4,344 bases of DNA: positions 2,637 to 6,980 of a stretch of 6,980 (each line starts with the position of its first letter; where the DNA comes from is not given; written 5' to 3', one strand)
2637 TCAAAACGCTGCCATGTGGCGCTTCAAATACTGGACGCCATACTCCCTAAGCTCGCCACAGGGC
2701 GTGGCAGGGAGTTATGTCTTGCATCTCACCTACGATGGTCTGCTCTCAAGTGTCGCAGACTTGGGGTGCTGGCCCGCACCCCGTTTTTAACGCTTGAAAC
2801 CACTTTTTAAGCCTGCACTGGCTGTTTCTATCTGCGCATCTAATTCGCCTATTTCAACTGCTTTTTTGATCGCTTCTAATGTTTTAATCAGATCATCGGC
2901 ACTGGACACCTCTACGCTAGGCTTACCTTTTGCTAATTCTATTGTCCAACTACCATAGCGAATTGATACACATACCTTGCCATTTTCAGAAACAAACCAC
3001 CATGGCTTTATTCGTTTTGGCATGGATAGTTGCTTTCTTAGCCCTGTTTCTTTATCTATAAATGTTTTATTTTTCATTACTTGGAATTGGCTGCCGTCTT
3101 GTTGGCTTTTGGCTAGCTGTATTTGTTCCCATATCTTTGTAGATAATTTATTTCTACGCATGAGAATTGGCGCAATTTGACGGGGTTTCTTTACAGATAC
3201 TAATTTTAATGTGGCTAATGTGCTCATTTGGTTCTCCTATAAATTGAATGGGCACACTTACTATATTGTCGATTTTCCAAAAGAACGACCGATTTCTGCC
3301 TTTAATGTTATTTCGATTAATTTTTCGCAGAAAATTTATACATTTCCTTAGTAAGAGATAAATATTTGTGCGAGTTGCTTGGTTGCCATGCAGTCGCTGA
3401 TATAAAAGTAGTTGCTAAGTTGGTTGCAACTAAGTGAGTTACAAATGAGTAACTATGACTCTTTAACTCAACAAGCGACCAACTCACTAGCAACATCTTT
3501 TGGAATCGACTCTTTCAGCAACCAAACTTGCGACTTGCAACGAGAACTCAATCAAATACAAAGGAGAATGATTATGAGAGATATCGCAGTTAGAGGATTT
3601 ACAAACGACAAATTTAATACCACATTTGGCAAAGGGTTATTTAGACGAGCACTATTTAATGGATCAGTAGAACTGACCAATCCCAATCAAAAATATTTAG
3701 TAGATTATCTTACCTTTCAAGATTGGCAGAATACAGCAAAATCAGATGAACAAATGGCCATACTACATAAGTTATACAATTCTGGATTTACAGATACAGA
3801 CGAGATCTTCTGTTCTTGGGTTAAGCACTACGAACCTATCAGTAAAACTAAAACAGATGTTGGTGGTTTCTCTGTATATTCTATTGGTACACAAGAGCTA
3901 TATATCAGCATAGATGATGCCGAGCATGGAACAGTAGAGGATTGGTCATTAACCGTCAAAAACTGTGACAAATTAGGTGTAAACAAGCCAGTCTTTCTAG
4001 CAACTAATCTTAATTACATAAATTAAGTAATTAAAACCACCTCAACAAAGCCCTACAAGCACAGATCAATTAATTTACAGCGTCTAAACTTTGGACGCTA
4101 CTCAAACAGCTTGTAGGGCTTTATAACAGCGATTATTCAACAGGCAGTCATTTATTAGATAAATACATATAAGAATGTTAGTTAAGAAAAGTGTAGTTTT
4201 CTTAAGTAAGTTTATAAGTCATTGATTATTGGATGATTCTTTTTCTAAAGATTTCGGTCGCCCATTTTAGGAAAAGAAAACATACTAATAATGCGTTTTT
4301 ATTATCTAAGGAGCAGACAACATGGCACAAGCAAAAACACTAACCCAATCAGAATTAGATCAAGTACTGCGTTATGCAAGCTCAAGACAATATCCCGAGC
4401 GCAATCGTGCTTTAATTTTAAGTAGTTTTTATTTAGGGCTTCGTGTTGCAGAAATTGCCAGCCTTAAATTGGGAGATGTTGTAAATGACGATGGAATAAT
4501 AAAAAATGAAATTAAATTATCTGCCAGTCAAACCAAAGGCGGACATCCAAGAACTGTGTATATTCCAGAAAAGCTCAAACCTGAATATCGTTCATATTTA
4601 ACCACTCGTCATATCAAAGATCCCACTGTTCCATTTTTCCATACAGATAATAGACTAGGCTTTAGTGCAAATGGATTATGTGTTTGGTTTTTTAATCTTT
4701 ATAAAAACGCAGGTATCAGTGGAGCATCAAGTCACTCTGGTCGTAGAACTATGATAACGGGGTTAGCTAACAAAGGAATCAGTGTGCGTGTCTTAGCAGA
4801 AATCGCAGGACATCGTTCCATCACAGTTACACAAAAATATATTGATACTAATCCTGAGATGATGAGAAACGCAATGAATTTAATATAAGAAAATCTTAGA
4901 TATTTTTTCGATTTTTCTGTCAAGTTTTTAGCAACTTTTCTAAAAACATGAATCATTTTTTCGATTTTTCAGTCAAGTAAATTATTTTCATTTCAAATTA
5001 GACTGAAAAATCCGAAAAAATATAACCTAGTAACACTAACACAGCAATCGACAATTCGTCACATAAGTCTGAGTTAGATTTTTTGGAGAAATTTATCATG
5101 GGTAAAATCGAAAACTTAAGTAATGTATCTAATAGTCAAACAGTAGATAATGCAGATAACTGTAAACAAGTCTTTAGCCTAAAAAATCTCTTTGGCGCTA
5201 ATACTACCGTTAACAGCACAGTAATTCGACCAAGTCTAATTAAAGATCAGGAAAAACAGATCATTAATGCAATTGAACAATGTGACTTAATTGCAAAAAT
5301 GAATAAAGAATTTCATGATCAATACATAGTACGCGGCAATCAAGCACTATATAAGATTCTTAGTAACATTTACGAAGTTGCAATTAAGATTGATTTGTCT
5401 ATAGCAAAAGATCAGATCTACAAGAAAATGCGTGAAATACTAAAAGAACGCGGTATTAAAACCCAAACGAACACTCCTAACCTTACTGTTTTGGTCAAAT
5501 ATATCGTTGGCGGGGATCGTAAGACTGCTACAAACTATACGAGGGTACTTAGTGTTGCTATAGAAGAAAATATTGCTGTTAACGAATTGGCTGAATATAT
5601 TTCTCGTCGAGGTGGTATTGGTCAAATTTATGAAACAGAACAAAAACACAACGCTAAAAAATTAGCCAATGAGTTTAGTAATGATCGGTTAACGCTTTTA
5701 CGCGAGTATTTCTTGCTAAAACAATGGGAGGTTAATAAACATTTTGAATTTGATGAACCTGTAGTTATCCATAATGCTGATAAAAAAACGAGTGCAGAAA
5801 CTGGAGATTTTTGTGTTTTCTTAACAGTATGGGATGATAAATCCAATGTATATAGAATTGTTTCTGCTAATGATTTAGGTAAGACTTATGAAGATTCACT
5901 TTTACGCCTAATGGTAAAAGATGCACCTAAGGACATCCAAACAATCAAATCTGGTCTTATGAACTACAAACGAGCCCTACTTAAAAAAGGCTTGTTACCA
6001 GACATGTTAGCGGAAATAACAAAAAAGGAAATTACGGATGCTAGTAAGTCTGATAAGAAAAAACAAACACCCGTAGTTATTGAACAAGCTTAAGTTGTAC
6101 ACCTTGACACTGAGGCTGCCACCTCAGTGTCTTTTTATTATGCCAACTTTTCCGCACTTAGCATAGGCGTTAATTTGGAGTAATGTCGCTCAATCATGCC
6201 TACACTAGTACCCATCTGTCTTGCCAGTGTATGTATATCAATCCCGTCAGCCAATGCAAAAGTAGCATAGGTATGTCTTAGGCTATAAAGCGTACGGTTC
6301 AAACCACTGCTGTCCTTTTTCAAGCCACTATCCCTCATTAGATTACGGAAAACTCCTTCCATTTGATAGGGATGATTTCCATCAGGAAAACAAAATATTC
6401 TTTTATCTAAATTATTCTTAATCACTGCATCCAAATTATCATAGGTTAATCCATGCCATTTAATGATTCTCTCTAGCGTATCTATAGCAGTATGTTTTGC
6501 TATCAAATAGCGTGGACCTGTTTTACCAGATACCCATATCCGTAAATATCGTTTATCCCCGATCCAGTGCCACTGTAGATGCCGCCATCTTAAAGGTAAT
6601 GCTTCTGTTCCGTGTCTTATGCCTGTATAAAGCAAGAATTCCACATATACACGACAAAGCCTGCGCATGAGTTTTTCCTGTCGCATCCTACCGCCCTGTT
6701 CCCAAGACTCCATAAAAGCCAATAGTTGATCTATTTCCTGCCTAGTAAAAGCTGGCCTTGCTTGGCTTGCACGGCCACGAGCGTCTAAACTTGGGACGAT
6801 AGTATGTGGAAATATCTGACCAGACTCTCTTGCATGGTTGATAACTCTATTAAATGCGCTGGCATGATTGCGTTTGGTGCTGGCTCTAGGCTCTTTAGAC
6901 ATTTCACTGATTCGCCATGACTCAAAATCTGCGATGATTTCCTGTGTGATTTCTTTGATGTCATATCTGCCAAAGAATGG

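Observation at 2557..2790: GC-rich, hairpin-dense ~220-nt block with its own -10 box and intrinsic terminator: candidate novel structured ncRNA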

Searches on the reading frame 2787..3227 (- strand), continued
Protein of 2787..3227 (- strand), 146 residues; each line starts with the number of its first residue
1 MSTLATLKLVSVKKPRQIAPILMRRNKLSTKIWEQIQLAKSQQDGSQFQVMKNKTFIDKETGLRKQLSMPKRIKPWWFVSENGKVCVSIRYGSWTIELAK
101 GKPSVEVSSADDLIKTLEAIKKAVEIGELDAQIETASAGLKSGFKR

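Call 63: predict_structure(alignment_id=A1)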
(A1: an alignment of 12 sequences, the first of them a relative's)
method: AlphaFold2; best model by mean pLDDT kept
length: 146 residues; sequences in the alignment: 12
mean_pLDDT: 65.1   pTM: 0.58
mean pLDDT of the five models: 65.1, 63.3, 63.1, 60.8, 58.1
residues with pLDDT >= 90: 0; 70-90: 76; 50-70: 37; < 50: 33
segments of 3 or more residues with pLDDT < 50: 11-14, 82-84, 97-104, 135-146
pLDDT, mean of each block of 10 residues (from residue 1): 54 58 76 81 78 84 84 62 52 48 54 78 76 49 29
secondary structure, 60 per line:
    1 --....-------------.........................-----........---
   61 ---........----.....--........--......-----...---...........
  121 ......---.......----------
elements in order: H3-6 H20-44 E50-57 E64-71 E76-80 E83-90 E93-98 E104-106 H110-126 H130-136

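Call 69: fold_search(model_id=the predicted structure, library=pdb)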
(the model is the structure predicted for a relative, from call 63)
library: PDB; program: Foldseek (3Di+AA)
matches with E <= 10: 101; with E <= 0.001: 0
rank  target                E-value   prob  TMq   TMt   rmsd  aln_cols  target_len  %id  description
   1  2wu9_B                1.7e+00  0.14  0.14  0.06  10.0        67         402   15  Crystal structure of peroxisomal KAT2 from Arabidopsis thaliana (released 2010-05-12)
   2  1kfi_A                1.7e+00  0.06  0.18  0.06  14.2       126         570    8  Crystal Structure of the Exocytosis-Sensitive Phosphoprotein, pp63/Parafusin (phosphoglucomutase) from Paramecium (released 2002-01-16)
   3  2wu9_A                1.8e+00  0.12  0.14  0.06  10.2        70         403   14  Crystal structure of peroxisomal KAT2 from Arabidopsis thaliana (released 2010-05-12)
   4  2w9j_B                1.8e+00  0.08  0.16  0.26  16.4       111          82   13  The crystal structure of SRP14 from the Schizosaccharomyces pombe signal recognition particle (released 2009-02-03)
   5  2p9i_D                1.8e+00  0.04  0.16  0.10  14.9       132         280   13  Crystal Structure of bovine Arp2/3 Complex co-crystallized with ADP and crosslinked with gluteraldehyde (released 2007-05-29)
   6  2wua_B                2.2e+00  0.09  0.13  0.06   9.8        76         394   17  Structure of the peroxisomal 3-ketoacyl-CoA thiolase from Sunflower (released 2010-05-12)
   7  7ohv_t                2.2e+00  0.06  0.16  0.09  11.5        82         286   11  Nog1-TAP associated immature ribosomal particles from S. cerevisiae after rpL2 expression shut down, population C (released 2021-11-03)
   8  8gqg_B                2.5e+00  0.12  0.14  0.06   9.4        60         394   20  Crystal structure of Thioloase from Pseudomonas aeruginosa PAO1 (released 2024-03-13)
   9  8bp8_A                2.5e+00  0.11  0.13  0.03  15.9        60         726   10  SPA of Trypsin untreated Rotavirus TLP spike (released 2023-04-05)
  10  9bra_7                2.5e+00  0.06  0.20  0.15  14.8       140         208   10  Intact V-ATPase State 2 and synaptophysin complex in mouse brain isolated synaptic vesicles (released 2024-06-19)
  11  4ew6                  2.5e+00  0.04  0.15  0.09  15.1        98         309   19  Crystal structure of D-galactose-1-dehydrogenase protein from Rhizobium etli (released 2012-05-16)
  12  2wua_A                2.6e+00  0.12  0.14  0.07   7.3        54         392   11  Structure of the peroxisomal 3-ketoacyl-CoA thiolase from Sunflower (released 2010-05-12)
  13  1q6x_A                2.8e+00  0.03  0.18  0.07  13.0       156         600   11  Crystal structure of rat choline acetyltransferase (released 2004-06-01)
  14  5grs_I                2.9e+00  0.07  0.14  0.28  14.9        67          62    9  Complex structure of the fission yeast SREBP-SCAP binding domains (released 2016-12-14)
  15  8d49_A                2.9e+00  0.04  0.15  0.03  20.1       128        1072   13  Structure of Cas12a2 binary complex (released 2023-01-18)
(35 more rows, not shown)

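Call 81: find_related_loci(query=A1, collection=viral_contigs, flank=4000)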
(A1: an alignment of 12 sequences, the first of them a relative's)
Query A1 (146 aa) in viral_contigs; peptide patterns used: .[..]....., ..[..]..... (x = any residue, [..] = any of these).
41 stretches matched a pattern, but none encodes a relative of the query by tblastn (E <= 1e-3).

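Call 82: search_dna_similar(query=window:2787-3227:-, collection=phages, mode=protein, max_evalue=0.001, max_rows=15)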
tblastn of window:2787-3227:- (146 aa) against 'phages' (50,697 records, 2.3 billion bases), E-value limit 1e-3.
No match.

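Call 83: search_dna_similar(query=window:2787-3227:-, collection=plasmids, mode=protein, max_evalue=0.001, max_rows=15)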
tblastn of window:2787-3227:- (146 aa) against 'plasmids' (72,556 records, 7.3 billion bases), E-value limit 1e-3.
Records with a match: 6; places in all: 6; records where one place covers at least 80% of the query: 1.
Best place of each record, by identity: <60% 6.
By first word of the organism name: Aeromonas 4; Azospirillum 1; uncultured 1.
By predicted mobility (MOB-suite, as given by PLSDB): conjugative 4; non-mobilizable 2.
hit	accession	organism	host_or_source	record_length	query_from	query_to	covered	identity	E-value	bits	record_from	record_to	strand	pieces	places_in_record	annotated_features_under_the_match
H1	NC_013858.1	Azospirillum sp. B510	-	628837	1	134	92%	27.6%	1e-8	59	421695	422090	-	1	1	hypothetical protein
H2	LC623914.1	uncultured bacterium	-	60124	58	98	28%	53.7%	1e-5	50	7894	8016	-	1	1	none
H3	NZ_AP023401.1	Aeromonas hydrophila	-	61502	58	98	28%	53.7%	1e-5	50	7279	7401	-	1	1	none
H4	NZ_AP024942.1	Aeromonas caviae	-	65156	58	98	28%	53.7%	1e-5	50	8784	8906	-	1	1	none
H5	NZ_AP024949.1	Aeromonas caviae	-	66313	58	98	28%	53.7%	1e-5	50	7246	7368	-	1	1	none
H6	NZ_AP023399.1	Aeromonas hydrophila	-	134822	58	98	28%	53.7%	1e-5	50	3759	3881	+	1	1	none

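Call 90: search_protein_families(library=padloc, proteins=[window:2787-3227:-], max_evalue=0.01)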
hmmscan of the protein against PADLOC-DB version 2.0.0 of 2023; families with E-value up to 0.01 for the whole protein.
window:2787-3227:- (146 aa): 0 families

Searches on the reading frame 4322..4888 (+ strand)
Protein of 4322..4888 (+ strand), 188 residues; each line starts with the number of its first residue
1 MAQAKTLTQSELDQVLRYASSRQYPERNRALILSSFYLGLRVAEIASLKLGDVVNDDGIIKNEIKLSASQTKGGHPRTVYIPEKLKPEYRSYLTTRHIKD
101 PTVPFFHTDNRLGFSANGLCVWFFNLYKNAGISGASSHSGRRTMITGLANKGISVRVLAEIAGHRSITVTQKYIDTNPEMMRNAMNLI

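Call 9: search_protein_families(library=pfam, proteins=[window:4322-4888:+], max_evalue=0.1)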
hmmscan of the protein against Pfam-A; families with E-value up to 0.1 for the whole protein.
window:4322-4888:+ (188 aa): 2 families
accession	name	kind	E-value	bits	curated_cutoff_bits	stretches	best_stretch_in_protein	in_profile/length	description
PF00589.27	Phage_integrase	-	1.4e-20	74.2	27.1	1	6-178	2-170/172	Phage integrase family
PF08281.18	Sigma70_r4_2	-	0.042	13.9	25.7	0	25-47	12-34/54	Sigma-70, region 4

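Call 30: search_protein_families(library=phrogs, proteins=[window:4322-4888:+], max_evalue=0.01)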
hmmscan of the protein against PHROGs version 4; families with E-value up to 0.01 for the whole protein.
window:4322-4888:+ (188 aa): 7 families
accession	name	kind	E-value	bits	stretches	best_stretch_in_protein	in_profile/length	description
phrog_216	-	integration and excision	3.3e-40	139.1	1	3-187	52-235/301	integrase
phrog_1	-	integration and excision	1.4e-27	98.2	1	5-187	269-446/611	integrase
phrog_7269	-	integration and excision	1.8e-05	25.6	1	131-187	25-80/89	integrase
phrog_7685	-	integration and excision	0.00097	19.7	1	135-188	181-235/240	integrase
phrog_9208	-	integration and excision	0.0019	19.1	0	135-176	188-229/241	integrase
phrog_35951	-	unknown function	0.007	17.8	0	127-175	13-61/97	-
phrog_25190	-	integration and excision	0.0088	17.4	0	123-185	35-98/109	integrase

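Call 31: search_protein_families(library=ncbifam, proteins=[window:4322-4888:+], max_evalue=0.01)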
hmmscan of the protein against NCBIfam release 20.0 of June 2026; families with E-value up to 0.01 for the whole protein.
window:4322-4888:+ (188 aa): 12 families
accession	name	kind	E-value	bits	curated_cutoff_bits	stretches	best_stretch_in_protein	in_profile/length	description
NF040815.2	recomb_XerA_Arch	equivalog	1.1e-18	67.7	220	1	4-183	94-261/263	site-specific tyrosine recombinase/integron integrase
TIGR02225.1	recomb_XerD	equivalog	1.3e-13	50.9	329.6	1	5-185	102-283/290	site-specific tyrosine recombinase XerD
TIGR02224.1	recomb_XerC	equivalog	2.2e-13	50.2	335.15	1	5-183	105-284/295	tyrosine recombinase XerC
NF001399.0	PRK00283.1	subfamily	3.6e-12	46.1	279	1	5-184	112-291/300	tyrosine recombinase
NF007370.0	PRK09870.1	subfamily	3.1e-10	40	221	1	5-177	11-180/200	tyrosine-type DNA invertase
NF003462.0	PRK05084.1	equivalog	1.5e-08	33.8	267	1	25-186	194-354/360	tyrosine recombinase XerS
NF002331.0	PRK01287.1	subfamily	9.8e-08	31.3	371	1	5-174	140-310/365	site-specific tyrosine recombinase XerC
TIGR02249.1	integrase_gron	subfamily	1.6e-06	27.8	265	1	7-96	102-180/315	integron integrase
NF007371.0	PRK09871.1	subfamily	9.9e-06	25.2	222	0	1-60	1-60/198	tyrosine-type DNA invertase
NF041502.1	integrase_1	equivalog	3.5e-05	22.7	350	0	141-182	325-366/484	site-specific integrase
NF047926.1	integrase_GmtZ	equivalog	0.00033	18.8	600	1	137-186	430-480/784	gamma-mobile-trio integrase GmtZ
NF011946.0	PRK15417.1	equivalog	0.0038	16.4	435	0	36-94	141-193/337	integron integrase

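Call 90: search_protein_families(library=padloc, proteins=[window:4322-4888:+], max_evalue=0.01)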
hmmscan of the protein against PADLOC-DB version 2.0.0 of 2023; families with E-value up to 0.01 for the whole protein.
window:4322-4888:+ (188 aa): 0 families

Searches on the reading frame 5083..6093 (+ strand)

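Call 9: search_protein_families(library=pfam, proteins=[window:5083-6093:+], max_evalue=0.1)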
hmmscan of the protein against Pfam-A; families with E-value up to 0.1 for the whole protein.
window:5083-6093:+ (336 aa): 0 families

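Call 30: search_protein_families(library=phrogs, proteins=[window:5083-6093:+], max_evalue=0.01)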
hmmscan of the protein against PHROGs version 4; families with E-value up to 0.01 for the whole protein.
window:5083-6093:+ (336 aa): 1 family
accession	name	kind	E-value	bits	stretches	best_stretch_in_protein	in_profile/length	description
phrog_7322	-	unknown function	0.0054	17.1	0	235-322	160-246/263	-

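Call 31: search_protein_families(library=ncbifam, proteins=[window:5083-6093:+], max_evalue=0.01)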
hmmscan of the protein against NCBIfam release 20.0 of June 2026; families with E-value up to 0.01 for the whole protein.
window:5083-6093:+ (336 aa): 0 families

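Call 90: search_protein_families(library=padloc, proteins=[window:5083-6093:+], max_evalue=0.01)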
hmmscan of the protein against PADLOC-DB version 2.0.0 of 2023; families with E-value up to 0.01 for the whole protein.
window:5083-6093:+ (336 aa): 0 families

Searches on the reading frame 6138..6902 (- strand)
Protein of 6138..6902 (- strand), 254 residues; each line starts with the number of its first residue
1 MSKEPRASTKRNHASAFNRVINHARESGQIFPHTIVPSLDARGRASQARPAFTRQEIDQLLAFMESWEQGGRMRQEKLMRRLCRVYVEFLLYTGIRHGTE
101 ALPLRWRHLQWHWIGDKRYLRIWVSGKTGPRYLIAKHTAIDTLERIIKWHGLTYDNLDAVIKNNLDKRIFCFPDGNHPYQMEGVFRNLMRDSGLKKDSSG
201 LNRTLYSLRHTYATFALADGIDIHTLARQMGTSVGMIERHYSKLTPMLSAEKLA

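Call 9: search_protein_families(library=pfam, proteins=[window:6138-6902:-], max_evalue=0.1)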
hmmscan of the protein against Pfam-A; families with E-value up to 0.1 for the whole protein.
window:6138-6902:- (254 aa): 1 family
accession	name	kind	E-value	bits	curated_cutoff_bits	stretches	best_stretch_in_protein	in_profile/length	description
PF00589.27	Phage_integrase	-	1.7e-07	31.6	27.1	1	52-243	3-167/172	Phage integrase family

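Call 30: search_protein_families(library=phrogs, proteins=[window:6138-6902:-], max_evalue=0.01)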
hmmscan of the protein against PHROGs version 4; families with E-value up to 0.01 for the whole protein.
window:6138-6902:- (254 aa): 3 families
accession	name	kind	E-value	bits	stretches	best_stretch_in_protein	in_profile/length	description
phrog_1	-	integration and excision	8.6e-23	82.4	1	6-248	224-439/611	integrase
phrog_216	-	integration and excision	2.9e-13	50.6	1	39-231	43-211/301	integrase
phrog_7685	-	integration and excision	0.00035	21.2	1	195-247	172-226/240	integrase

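Call 31: search_protein_families(library=ncbifam, proteins=[window:6138-6902:-], max_evalue=0.01)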
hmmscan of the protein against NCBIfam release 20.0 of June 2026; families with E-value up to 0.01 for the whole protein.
window:6138-6902:- (254 aa): 3 families
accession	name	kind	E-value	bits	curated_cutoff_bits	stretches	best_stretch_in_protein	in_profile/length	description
NF040815.2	recomb_XerA_Arch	equivalog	0.00012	21.7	220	1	37-233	82-243/263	site-specific tyrosine recombinase/integron integrase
TIGR02225.1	recomb_XerD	equivalog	0.0018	17.6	329.6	1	36-231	88-261/290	site-specific tyrosine recombinase XerD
TIGR02249.1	integrase_gron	subfamily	0.0034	16.8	265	1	188-233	249-289/315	integron integrase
